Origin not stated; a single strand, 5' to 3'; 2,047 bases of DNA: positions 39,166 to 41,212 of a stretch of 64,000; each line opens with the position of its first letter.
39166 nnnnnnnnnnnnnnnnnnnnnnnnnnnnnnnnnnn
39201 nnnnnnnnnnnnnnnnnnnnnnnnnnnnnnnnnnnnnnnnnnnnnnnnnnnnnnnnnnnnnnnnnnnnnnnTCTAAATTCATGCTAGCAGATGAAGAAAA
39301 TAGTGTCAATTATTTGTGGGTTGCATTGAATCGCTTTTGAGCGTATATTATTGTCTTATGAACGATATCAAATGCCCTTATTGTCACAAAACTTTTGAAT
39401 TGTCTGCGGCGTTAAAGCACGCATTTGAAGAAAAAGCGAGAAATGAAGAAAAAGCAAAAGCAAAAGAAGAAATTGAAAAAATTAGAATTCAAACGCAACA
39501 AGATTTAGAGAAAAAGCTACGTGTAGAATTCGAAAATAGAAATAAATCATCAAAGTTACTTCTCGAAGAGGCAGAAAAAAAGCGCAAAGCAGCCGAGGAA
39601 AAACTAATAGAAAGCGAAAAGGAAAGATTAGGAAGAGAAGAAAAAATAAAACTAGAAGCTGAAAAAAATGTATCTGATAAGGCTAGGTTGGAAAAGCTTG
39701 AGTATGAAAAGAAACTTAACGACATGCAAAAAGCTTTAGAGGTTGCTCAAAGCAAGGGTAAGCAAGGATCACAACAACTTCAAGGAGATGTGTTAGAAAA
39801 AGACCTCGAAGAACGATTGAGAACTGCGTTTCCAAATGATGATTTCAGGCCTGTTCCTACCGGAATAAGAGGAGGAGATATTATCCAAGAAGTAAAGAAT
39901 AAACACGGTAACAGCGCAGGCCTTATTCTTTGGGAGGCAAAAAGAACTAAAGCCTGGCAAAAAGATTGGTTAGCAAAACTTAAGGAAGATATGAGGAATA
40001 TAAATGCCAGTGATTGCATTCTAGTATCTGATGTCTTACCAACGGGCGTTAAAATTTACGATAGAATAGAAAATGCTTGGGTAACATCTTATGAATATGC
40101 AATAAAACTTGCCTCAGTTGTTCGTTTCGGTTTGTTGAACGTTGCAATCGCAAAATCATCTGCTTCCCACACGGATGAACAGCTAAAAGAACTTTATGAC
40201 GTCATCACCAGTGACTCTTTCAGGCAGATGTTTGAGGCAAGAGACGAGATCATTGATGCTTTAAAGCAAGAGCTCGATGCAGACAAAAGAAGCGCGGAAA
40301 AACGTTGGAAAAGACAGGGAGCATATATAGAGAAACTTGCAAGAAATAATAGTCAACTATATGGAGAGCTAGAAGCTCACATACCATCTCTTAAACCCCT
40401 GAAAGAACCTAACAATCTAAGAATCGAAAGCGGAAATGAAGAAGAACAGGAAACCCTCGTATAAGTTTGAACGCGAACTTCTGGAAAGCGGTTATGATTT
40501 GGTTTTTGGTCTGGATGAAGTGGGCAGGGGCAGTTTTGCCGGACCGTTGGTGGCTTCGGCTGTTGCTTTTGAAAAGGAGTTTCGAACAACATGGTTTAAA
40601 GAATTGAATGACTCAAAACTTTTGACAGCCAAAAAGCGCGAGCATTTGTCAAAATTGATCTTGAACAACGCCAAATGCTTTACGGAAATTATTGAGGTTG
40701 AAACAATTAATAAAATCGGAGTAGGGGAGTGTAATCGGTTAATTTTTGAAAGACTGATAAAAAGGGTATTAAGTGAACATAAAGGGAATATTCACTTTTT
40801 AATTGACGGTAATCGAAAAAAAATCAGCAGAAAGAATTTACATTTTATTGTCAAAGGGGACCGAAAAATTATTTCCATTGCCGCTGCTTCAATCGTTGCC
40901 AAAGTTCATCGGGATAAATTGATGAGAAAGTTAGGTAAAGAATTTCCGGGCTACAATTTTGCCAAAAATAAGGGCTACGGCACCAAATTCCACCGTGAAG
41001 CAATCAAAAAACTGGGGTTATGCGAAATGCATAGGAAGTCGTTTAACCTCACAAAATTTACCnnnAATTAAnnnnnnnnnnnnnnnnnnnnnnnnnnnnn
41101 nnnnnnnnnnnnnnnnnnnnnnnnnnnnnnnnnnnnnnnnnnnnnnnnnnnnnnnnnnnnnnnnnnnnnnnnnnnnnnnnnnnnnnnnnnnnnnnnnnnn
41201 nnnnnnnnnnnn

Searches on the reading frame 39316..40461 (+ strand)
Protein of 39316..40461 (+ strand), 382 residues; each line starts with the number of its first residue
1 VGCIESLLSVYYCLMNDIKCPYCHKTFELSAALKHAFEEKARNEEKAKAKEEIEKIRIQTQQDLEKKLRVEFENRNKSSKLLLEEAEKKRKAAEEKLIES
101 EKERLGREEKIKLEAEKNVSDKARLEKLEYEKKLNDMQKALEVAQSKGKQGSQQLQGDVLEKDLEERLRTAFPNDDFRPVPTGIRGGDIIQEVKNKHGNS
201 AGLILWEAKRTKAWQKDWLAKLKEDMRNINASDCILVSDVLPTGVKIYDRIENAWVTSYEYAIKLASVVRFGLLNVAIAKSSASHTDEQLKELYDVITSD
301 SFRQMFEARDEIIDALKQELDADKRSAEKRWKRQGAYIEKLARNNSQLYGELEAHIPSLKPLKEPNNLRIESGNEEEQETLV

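Call 98: search_protein_families(library=pfam, proteins=[window:39316-40461:+], max_evalue=0.00001)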
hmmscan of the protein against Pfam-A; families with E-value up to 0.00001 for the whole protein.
window:39316-40461:+ (382 aa): 1 family
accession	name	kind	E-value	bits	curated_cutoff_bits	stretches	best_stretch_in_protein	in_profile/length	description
PF09903.14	DUF2130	-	1.8e-48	165.5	26.7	1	125-360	3-248/255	Uncharacterized protein conserved in bacteria (DUF2130)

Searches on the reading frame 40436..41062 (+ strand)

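Call 98: search_protein_families(library=pfam, proteins=[window:40436-41062:+], max_evalue=0.00001)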
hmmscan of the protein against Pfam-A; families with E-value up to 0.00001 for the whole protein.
window:40436-41062:+ (209 aa): 1 family
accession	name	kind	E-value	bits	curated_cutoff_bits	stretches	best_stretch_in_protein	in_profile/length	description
PF01351.25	RNase_HII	-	9.5e-36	124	25.8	1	25-204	2-197/199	Ribonuclease HII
